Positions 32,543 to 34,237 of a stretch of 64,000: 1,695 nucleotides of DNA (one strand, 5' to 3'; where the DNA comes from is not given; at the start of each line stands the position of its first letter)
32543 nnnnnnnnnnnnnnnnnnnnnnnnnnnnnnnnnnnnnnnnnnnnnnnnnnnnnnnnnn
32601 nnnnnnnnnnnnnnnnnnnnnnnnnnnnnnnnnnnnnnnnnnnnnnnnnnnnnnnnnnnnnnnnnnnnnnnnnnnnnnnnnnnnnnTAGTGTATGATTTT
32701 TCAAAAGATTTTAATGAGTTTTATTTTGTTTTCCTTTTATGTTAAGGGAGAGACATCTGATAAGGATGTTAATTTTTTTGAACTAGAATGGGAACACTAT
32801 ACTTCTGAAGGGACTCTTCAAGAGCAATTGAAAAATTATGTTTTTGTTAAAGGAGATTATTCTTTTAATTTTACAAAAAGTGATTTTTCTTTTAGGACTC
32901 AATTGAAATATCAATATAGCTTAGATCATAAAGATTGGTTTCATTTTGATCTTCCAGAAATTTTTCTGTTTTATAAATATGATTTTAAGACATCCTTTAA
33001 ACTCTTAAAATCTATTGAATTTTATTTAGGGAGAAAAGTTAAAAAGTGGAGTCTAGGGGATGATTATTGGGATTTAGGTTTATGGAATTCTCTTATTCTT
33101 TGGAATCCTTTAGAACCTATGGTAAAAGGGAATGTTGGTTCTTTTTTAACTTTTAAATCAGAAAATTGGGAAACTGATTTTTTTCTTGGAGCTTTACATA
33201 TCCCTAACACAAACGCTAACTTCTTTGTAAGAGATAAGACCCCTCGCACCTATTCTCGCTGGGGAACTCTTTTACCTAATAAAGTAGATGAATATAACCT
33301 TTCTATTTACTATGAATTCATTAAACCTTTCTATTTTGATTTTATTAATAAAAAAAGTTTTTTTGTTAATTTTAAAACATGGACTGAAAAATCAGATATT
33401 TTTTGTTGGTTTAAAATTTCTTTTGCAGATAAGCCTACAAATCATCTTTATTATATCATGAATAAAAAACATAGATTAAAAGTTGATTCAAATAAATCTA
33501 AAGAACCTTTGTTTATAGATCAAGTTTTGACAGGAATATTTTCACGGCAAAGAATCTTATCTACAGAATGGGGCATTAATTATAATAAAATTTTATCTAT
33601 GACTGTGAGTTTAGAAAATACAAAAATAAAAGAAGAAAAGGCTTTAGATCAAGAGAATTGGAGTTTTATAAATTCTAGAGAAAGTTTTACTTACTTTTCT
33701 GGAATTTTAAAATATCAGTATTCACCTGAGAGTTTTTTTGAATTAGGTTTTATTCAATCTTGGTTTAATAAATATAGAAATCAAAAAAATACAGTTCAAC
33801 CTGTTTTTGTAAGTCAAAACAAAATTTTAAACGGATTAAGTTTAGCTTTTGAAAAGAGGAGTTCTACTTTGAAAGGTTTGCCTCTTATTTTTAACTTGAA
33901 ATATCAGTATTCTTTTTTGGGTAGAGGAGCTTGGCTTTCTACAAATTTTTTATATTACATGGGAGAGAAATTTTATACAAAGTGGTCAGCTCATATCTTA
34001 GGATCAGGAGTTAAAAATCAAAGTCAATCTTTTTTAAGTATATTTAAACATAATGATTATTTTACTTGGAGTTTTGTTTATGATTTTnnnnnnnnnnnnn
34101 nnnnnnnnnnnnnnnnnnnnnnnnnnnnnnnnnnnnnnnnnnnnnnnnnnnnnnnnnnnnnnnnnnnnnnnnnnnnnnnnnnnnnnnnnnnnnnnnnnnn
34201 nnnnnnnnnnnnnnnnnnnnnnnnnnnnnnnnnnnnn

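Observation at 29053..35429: Tandemly duplicated two-gene module of unknown function: predicted OM beta-barrel plus secreted/lipoprotein helical partner with EF-hand-like loop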

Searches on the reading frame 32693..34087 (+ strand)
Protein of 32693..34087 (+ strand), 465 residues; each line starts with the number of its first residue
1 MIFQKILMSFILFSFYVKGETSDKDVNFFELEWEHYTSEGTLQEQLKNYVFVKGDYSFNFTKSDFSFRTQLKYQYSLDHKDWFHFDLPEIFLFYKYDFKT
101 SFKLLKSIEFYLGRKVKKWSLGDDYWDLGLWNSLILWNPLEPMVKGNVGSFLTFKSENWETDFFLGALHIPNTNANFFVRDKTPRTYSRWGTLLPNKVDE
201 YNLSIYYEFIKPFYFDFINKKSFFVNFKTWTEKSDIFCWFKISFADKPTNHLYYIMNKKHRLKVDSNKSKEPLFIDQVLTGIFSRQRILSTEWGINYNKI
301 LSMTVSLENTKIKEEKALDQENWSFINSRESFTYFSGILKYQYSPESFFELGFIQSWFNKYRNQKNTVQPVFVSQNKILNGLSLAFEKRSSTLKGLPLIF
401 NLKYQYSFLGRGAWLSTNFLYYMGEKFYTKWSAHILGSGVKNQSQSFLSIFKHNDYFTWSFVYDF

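Call 3: search_protein_families(library=pfam, proteins=[window:32693-34087:+], max_evalue=1)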
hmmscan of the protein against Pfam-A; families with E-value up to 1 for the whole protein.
window:32693-34087:+ (465 aa): 0 families

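Call 4: search_protein_families(library=ncbifam, proteins=[window:32693-34087:+], max_evalue=1)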
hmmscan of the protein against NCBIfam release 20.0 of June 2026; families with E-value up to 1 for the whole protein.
window:32693-34087:+ (465 aa): 0 families

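Call 8: find_homologous_proteins(query=window:32693-34087:+, max_evalue=0.01)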
Query window:32693-34087:+ (465 aa): 30 proteins with E <= 0.01 among 3535 candidates.
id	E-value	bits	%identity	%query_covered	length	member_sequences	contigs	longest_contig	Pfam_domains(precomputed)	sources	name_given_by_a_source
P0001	0.0e+0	1058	100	100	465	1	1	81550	-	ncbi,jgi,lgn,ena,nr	ncbi:MAG: hypothetical protein GDA46_02505 [Bdellovibrionales bacterium]|nr:hypothetical protein [Bd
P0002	4.2e-162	559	55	100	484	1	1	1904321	-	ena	-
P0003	2.0e-159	550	54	100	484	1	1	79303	-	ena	-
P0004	5.4e-150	519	53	95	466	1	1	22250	-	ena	-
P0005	4.3e-147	509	53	94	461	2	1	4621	-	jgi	-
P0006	9.6e-146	505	52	94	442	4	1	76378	-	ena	-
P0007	1.1e-145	504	52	94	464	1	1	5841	-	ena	-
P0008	2.0e-143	497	50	100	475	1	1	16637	-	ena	-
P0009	5.3e-141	489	51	94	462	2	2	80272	-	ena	-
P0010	2.7e-139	483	52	95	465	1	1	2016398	-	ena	-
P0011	8.7e-136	472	50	95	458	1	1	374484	-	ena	-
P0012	1.3e-135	471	49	98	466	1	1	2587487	-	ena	-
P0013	3.6e-134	466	48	98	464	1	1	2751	-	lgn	-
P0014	1.2e-128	448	49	94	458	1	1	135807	-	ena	-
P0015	1.0e-126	442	46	100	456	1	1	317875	-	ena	-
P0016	1.5e-117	412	43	98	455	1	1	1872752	-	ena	-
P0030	2.8e-70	256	32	94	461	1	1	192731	-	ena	-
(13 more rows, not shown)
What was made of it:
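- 32693..34090 (+): Gene 3: type II outer-membrane beta-barrel (465 aa). It has a signal peptide and the C-terminal beta-signal ..WSFVYDF. 30 homologues (call 8).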

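Call 9: find_encoding_contigs(protein=window:32693-34087:+, flank=10000, max_places=6)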
Protein window:32693-34087:+ (465 aa): 3 contigs read that carry it; 3 places shown.
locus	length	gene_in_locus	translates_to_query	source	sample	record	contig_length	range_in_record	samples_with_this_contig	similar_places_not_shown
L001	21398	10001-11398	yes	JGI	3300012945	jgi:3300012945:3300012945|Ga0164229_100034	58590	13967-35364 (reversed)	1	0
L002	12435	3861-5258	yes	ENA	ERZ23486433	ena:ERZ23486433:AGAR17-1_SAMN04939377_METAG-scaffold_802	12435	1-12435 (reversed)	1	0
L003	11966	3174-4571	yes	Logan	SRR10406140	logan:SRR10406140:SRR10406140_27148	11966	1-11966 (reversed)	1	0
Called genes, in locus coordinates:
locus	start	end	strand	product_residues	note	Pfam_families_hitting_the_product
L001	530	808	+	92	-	-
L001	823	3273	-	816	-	PF03477:ATP-cone, PF00317:Ribonuc_red_lgN, PF02867:Ribonuc_red_lgC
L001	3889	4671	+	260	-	PF01555:N6_N4_Mtase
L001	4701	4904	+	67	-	-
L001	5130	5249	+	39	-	-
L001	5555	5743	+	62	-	-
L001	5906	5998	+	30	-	-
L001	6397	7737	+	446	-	-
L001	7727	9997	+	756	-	-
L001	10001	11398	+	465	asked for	-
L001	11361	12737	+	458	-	-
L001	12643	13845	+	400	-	PF01053:Cys_Met_Meta_PP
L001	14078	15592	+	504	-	PF00158:Sigma54_activat, PF14532:Sigma54_activ_2, PF25601:AAA_lid_14, PF02954:HTH_8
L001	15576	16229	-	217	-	PF00923:TAL_FSA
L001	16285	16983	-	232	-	PF01113:DapB_N, PF05173:DapB_C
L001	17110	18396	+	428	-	PF01336:tRNA_anti-codon, PF00152:tRNA-synt_2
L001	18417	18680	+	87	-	-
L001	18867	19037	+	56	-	PF00145:DNA_methylase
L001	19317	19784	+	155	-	PF00145:DNA_methylase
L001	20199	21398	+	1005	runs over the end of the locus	PF18083:PutA_N, PF01619:Pro_dh, PF00171:Aldedh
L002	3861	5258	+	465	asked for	-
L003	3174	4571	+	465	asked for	-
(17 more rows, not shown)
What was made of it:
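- Checked: Gene 2 therefore most likely starts there (756 aa, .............), as gene callers also placed it (call 9).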

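Call 10: find_encoding_contigs(protein=P0002, flank=10000, max_places=2)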
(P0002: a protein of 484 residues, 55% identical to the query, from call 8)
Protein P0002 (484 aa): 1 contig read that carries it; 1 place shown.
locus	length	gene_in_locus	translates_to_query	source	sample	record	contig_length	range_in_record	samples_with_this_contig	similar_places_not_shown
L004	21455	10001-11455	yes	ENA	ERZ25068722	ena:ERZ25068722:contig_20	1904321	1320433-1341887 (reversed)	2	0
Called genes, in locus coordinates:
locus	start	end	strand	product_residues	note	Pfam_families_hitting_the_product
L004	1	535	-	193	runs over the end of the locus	PF02954:HTH_8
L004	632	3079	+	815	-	PF13491:FtsK_4TM, PF17854:FtsK_alpha, PF01580:FtsK_SpoIIIE, PF09397:FtsK_gamma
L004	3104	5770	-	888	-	PF03477:ATP-cone, PF00317:Ribonuc_red_lgN, PF02867:Ribonuc_red_lgC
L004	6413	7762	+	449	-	-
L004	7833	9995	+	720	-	-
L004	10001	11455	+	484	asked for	-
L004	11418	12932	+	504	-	-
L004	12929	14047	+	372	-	PF01053:Cys_Met_Meta_PP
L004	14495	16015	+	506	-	PF00158:Sigma54_activat, PF14532:Sigma54_activ_2, PF25601:AAA_lid_14, PF02954:HTH_8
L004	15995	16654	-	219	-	PF00923:TAL_FSA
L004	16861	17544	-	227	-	PF01113:DapB_N, PF05173:DapB_C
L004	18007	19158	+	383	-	PF04055:Radical_SAM, PF12544:LAM_C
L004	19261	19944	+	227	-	-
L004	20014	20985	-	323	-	PF00730:HhH-GPD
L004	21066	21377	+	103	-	PF12651:RHH_3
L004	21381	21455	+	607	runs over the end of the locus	PF00009:GTP_EFTU, PF03144:GTP_EFTU_D2, PF00679:EFG_C, PF06421:LepA_C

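Call 11: find_encoding_contigs(protein=P0016, flank=10000, max_places=2)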
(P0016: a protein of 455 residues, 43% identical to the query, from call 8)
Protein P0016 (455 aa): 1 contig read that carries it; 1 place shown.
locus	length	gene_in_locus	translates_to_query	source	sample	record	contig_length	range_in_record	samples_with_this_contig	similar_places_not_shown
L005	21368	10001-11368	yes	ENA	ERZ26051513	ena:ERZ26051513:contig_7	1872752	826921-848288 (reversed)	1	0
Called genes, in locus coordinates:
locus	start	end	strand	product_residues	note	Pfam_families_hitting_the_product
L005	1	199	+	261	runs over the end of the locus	PF00691:OmpA (faint)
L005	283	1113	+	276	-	PF04072:LCM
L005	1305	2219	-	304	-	PF12796:Ank_2 (faint)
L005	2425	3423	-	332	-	PF00268:Ribonuc_red_sm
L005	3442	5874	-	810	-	PF03477:ATP-cone, PF00317:Ribonuc_red_lgN, PF02867:Ribonuc_red_lgC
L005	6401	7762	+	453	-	-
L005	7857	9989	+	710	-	-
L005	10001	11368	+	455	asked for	-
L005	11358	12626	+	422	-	-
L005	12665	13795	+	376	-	PF01053:Cys_Met_Meta_PP, PF00155:Aminotran_1_2 (weak)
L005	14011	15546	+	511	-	PF00158:Sigma54_activat, PF14532:Sigma54_activ_2, PF07728:AAA_5 (weak), PF25601:AAA_lid_14, PF02954:HTH_8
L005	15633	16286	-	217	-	PF00923:TAL_FSA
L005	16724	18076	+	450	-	PF04313:HSDR_N (weak), PF13588:HSDR_N_2, PF00270:DEAD, PF04851:ResIII, PF18766:SWI2_SNF2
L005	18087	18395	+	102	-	-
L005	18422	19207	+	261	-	PF13310:Virulence_RhuM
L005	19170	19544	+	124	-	PF13310:Virulence_RhuM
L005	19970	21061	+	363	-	PF01381:HTH_3 (weak), PF06114:Peptidase_M78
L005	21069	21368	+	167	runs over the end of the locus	PF14367:DUF4411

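Call 12: find_encoding_contigs(protein=P0030, flank=10000, max_places=2)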
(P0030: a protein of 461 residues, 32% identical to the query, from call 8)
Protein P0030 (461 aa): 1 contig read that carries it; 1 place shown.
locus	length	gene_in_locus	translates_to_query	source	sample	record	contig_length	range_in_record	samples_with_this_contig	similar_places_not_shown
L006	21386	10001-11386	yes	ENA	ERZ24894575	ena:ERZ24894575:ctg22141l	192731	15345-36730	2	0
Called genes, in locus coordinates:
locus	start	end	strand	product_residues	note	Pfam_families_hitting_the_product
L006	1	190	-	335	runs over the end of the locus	PF07584:BatA (weak), PF00092:VWA, PF13519:VWA_2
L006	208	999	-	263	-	-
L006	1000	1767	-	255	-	PF01882:DUF58, PF13519:VWA_2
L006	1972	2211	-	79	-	PF17863:AAA_lid_2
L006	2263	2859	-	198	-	PF20030:bpMoxR, PF07726:AAA_3, PF07728:AAA_5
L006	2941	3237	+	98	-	-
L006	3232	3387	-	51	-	-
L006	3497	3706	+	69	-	-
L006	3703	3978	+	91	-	PF08899:DUF1844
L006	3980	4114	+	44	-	-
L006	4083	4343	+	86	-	PF13365:Trypsin_2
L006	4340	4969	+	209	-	PF00089:Trypsin, PF13365:Trypsin_2, PF00595:PDZ (faint), PF13180:PDZ_2, PF17820:PDZ_6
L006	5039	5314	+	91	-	PF04026:SpoVG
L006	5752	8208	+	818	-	PF03477:ATP-cone, PF00317:Ribonuc_red_lgN, PF02867:Ribonuc_red_lgC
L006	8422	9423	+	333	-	PF00268:Ribonuc_red_sm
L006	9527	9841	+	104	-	-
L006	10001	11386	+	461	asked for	-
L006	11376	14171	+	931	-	-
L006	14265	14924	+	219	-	-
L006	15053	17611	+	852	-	PF01624:MutS_I, PF05188:MutS_II (weak), PF05192:MutS_III, PF05190:MutS_IV, PF00488:MutS_V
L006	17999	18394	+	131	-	PF00196:GerE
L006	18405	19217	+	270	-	-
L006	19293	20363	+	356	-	-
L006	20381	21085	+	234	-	-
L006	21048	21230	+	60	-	-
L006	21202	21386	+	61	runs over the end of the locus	-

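Call 25: search_solved_structures(query=A1, max_evalue=10)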
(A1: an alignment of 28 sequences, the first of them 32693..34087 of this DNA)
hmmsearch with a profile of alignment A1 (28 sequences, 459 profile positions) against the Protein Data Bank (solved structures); distinct sequences matched with E-value up to 10: 3.
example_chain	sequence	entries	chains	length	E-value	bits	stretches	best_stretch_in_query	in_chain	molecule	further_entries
2d1v_A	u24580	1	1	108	0.6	12.1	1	247-302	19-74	Transcriptional regulatory protein yycF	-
2hwv_A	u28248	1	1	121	0.86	11.6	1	247-294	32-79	DNA-binding response regulator VicR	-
4ejr_A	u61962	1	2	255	2.3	10.2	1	435-456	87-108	Major capsid protein VP60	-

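Call 26: predict_structure(alignment_id=A1)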
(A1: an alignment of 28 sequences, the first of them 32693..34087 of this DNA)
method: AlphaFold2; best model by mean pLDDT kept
length: 465 residues; sequences in the alignment: 28
mean_pLDDT: 75.0   pTM: 0.75
mean pLDDT of the five models: 75.0, 72.6, 71.4, 70.1, 68.2
residues with pLDDT >= 90: 137; 70-90: 141; 50-70: 143; < 50: 44
segments of 3 or more residues with pLDDT < 50: 14-24, 130-146, 171-175, 363-368, 442-444
pLDDT, mean of each block of 10 residues (from residue 1): 61 48 66 86 82 88 84 81 74 88 86 77 74 43 53 93 72 53 66 65 71 56 88 94 81 66 59 63 78 95 93 64 56 90 94 84 48 60 95 93 83 87 94 75 55 80 93
secondary structure, 60 per line:
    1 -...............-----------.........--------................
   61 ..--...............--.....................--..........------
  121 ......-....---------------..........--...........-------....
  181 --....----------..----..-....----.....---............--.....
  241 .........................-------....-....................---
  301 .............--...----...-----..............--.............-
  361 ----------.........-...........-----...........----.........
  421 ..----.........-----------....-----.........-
elements in order: H2-16 E28-36 E45-62 E65-79 E82-102 E105-114 H121-126 H128-131 E147-156 E159-169 E177-180 E183-186 E206-209 H214-218 E222-233 E236-257 E261-265 E273-276 E278-297 E301-313 E323-325 E331-344 E347-359 H371-379 E381-391 E397-407 E412-422 E427-435 H447-450 E456-464
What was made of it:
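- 32693..34090 (+): The AF2 model has pLDDT 75 and pTM 0.75, with 18-20 strands (call 26).
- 33035..33130 (+): Gene 3 L3-like loop (residues 115-146, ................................), between strands 5 and 6. The model is low-confidence at residues 130-146 (call 26).
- On Outer-membrane beta-barrel protein (BAM substrate, porin-like): The AF2 model of gene 3 has pTM 0.75 and 18-20 strands (call 26).
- The L3 segment is modelled with pLDDT below 50 (call 26), so its position in the lumen is only an analogy.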

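Call 29: fold_search(model_id=the predicted structure, library=pdb)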
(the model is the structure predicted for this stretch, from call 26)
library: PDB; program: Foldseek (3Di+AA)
matches with E <= 10: 835; with E <= 0.001: 235
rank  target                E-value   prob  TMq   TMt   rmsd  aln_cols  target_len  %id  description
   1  6ehf                  1.4e-08  1.00  0.35  0.47  12.9       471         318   10  OmpT (in-vitro folded), an outer membrane protein Vibrio cholerae (trimer form) (released 2018-04-25)
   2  4kr8_C                1.7e-08  1.00  0.37  0.47  13.3       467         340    9  Salmonella typhi OmpF complex with Daunomycin (released 2014-05-28)
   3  9a32_MODEL_1_A        1.8e-08  1.00  0.41  0.49  11.4       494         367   10  Model of E. coli OmpC by in-cell photo-crosslinking MS and deep learning (released 2023-02-24)
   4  4kr4_C                1.8e-08  1.00  0.38  0.49  12.5       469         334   10  Salmonella typhi OmpF complex with Ampicillin (released 2014-05-28)
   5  3rbh_C                2.0e-08  1.00  0.46  0.51   9.1       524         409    7  Structure of alginate export protein AlgE from Pseudomonas aeruginosa (released 2011-07-27)
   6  4kr8_B                5.0e-08  1.00  0.37  0.46  13.4       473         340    9  Salmonella typhi OmpF complex with Daunomycin (released 2014-05-28)
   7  3wi5                  7.2e-08  1.00  0.34  0.46  10.8       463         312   10  Crystal structure of the Loop 7 mutant PorB from Neisseria meningitidis serogroup B (released 2014-01-01)
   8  5ldv                  7.6e-08  1.00  0.45  0.51   9.1       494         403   11  Crystal Structures of MOMP from Campylobacter jejuni (released 2016-10-26)
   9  8bys_B                8.4e-08  1.00  0.38  0.51  12.5       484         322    9  Outer membrane attachment porin OmpM1 from Veillonella parvula, native (released 2023-11-08)
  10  8bym_A                8.9e-08  1.00  0.37  0.49  11.6       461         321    9  Outer membrane attachment porin OmpM1 from Veillonella parvula (released 2023-11-08)
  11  4kra_C                9.9e-08  1.00  0.39  0.49  13.3       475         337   10  Salmonella typhi OmpF complex with Ciprofloxacin (released 2014-05-28)
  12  8bys_A                1.1e-07  1.00  0.37  0.49  11.3       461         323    9  Outer membrane attachment porin OmpM1 from Veillonella parvula, native (released 2023-11-08)
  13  6ehe                  1.1e-07  1.00  0.35  0.49  12.3       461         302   10  OmpTdeltaL8 (loop L8 deletion mutant of OmpT), an outer membrane protein of Vibrio cholerae (released 2018-04-25)
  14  7acg                  1.2e-07  1.00  0.47  0.48   9.7       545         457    8  In meso structure of the alginate exporter, AlgE, from Pseudomonas aeruginosa in 9.8 monoacylglycerol (released 2020-12-16)
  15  5ldt_A                1.2e-07  1.00  0.44  0.49   9.2       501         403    9  Crystal Structures of MOMP from Campylobacter jejuni (released 2016-10-26)
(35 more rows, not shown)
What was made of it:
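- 32693..34090 (+): Foldseek finds OmpT, OmpF, OmpC, AlgE and MOMP at E about 1e-8, TM 0.35-0.52, 7-12% identity (call 29).
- On Outer-membrane beta-barrel protein (BAM substrate, porin-like): 235 PDB matches at E <= 0.001; the 50 listed are porin or AlgE-type barrels and derivatives (call 29).
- Closest known: General and specific porins. Same: These are the top Foldseek hits (call 29).
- Closest known: AlgE-AlgK. Same: A barrel of about 18 strands; AlgE gives the best TM-scores, 0.46-0.49 (call 29).
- Calls 26 and 29.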

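Call 38: find_related_loci(query=A1, collection=genome_contigs, flank=8000)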
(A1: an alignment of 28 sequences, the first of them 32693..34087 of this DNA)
Query A1 (465 aa) in genome_contigs; peptide patterns used: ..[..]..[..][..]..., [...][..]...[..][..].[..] (x = any residue, [..] = any of these).
36 stretches matched a pattern; 8 encode a relative of the query (tblastn E <= 1e-3); 8 distinct loci.
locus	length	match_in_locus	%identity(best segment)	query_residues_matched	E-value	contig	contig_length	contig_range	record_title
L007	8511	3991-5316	43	26-465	7e-118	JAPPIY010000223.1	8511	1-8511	MAG: Oligoflexia bacterium isolate RHO2_bin_34 NODE_9094_length_8511_cov_4.413198, whole genome shotgun sequence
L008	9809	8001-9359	45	1-465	1e-115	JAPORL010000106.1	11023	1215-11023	MAG: Bdellovibrionaceae bacterium isolate CAR1_bin_21 NODE_2020_length_11023_cov_6.16767, whole genome shotgun sequence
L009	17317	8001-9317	40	29-465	7e-107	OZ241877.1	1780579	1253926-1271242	MAG: Bdellovibrionales bacterium isolate b9654245-780c-40d9-9544-15e4b778e9f8 genome assembly, chromosome: 1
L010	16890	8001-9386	33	2-465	7e-73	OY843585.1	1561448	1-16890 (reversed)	MAG: Bdellovibrionales bacterium isolate 022bb5af-5c53-4953-82b0-2ef8059d9f16 genome assembly, chromosome: 1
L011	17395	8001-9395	24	1-465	1e-29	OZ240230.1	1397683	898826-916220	MAG: Bdellovibrionales bacterium isolate 6d663a9e-0918-430b-aa06-578e47c45a83 genome assembly, chromosome: 1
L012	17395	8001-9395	23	1-465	6e-28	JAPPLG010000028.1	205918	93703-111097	MAG: Bdellovibrionales bacterium isolate RHO3_bin_17 NODE_118_length_205918_cov_35.160573, whole genome shotgun sequence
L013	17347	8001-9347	27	12-465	1e-27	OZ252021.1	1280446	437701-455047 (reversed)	MAG: Bdellovibrionales bacterium isolate 6a496bf3-181e-4461-950e-825b0d533db7 genome assembly, chromosome: 1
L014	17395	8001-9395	24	1-465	1e-25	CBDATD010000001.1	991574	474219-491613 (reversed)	MAG: Bdellovibrionales bacterium isolate 585bcca8-31af-42a4-9075-87e9a9e69cb9 genome assembly, contig: contig_1, whole g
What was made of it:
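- Call 38.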

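Call 53: search_protein_families(library=pfam, proteins=[L011:3063-4070:-, L011:4067-4963:-, L011:5228-7615:-, L011:11826-13595:+, L011:13631-15238:-, L013:5072-7498:-, L013:11758-13563:+, L013:13560-15110:-, L010:10960-13584:+, L010:15109-16623:+], max_evalue=0.00001)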
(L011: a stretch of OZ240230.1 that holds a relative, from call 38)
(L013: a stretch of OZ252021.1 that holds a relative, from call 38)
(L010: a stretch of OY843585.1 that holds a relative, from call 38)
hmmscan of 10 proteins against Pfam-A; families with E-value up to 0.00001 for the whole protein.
L011:3063-4070:- (335 aa): 4 families
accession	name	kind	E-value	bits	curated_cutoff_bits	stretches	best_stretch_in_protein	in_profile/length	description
PF07478.18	Dala_Dala_lig_C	-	4.3e-47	160.7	24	1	158-328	32-204/204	D-ala D-ala ligase C-terminus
PF01820.27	Dala_Dala_lig_N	-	2e-17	64.2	34.6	1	51-89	83-121/121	D-ala D-ala ligase N-terminus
PF13535.11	ATP-grasp_4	-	6.2e-13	49.1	27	1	163-299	3-151/160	ATP-grasp domain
PF02655.19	ATP-grasp_3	-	5.2e-06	27.1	23.2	1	159-297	30-154/160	ATP-grasp domain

L011:4067-4963:- (298 aa): 2 families
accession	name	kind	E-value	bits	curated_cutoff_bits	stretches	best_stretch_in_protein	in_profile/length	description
PF02873.21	MurB_C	-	5.4e-37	126.4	27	1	196-292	4-99/99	UDP-N-acetylenolpyruvoylglucosamine reductase, C-terminal domain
PF01565.28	FAD_binding_4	-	1.2e-10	41.7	26.4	1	22-139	2-119/139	FAD binding domain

L011:5228-7615:- (795 aa): 3 families
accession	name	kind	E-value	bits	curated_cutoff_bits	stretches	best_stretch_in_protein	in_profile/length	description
PF02867.20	Ribonuc_red_lgC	-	2.7e-200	666.9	23.9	1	238-761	1-523/523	Ribonucleotide reductase, barrel domain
PF00317.26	Ribonuc_red_lgN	-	2.9e-22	78.9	28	1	163-232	2-74/77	Ribonucleotide reductase, all-alpha domain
PF03477.21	ATP-cone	-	5.1e-10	40.2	25.8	1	29-113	1-86/88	ATP cone domain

L011:11826-13595:+ (589 aa): 1 family
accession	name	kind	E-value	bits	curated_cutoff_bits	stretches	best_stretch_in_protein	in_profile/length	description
PF05960.17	DUF885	-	8.4e-160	534.3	32.4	1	44-582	1-532/532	Bacterial protein of unknown function (DUF885)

L011:13631-15238:- (535 aa): 0 families

L013:5072-7498:- (808 aa): 3 families
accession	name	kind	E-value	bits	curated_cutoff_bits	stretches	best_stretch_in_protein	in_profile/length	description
PF02867.20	Ribonuc_red_lgC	-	1.6e-199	664.3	23.9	1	250-773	1-523/523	Ribonucleotide reductase, barrel domain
PF00317.26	Ribonuc_red_lgN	-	1.2e-20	73.8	28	1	175-246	2-76/77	Ribonucleotide reductase, all-alpha domain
PF03477.21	ATP-cone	-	1.5e-09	38.7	25.8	1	41-125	1-86/88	ATP cone domain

L013:11758-13563:+ (601 aa): 1 family
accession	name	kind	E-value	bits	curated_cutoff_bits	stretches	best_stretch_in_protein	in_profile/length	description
PF05960.17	DUF885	-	1.1e-164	550.4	32.4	1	52-588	1-531/532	Bacterial protein of unknown function (DUF885)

L013:13560-15110:- (516 aa): 0 families

L010:10960-13584:+ (874 aa): 4 families
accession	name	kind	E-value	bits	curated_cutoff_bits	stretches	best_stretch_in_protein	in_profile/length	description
PF00488.27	MutS_V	-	5e-74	248.8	30.2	1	594-778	1-185/188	MutS domain V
PF01624.25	MutS_I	-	1.7e-36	125.3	20.6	1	10-121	1-111/113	MutS domain I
PF05192.23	MutS_III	-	1.7e-33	117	34.1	1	266-546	5-194/194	MutS domain III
PF05190.23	MutS_IV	-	6.4e-24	84.5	22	1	415-505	1-91/92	MutS family domain IV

L010:15109-16623:+ (504 aa): 0 families
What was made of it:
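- The module sits at a fixed chromosomal position next to nrdA in every locus where the upstream gene was identified (the window, L001, L004-L006, L011, L013) and is retained in very small genomes (calls 9-12, 38, 53).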
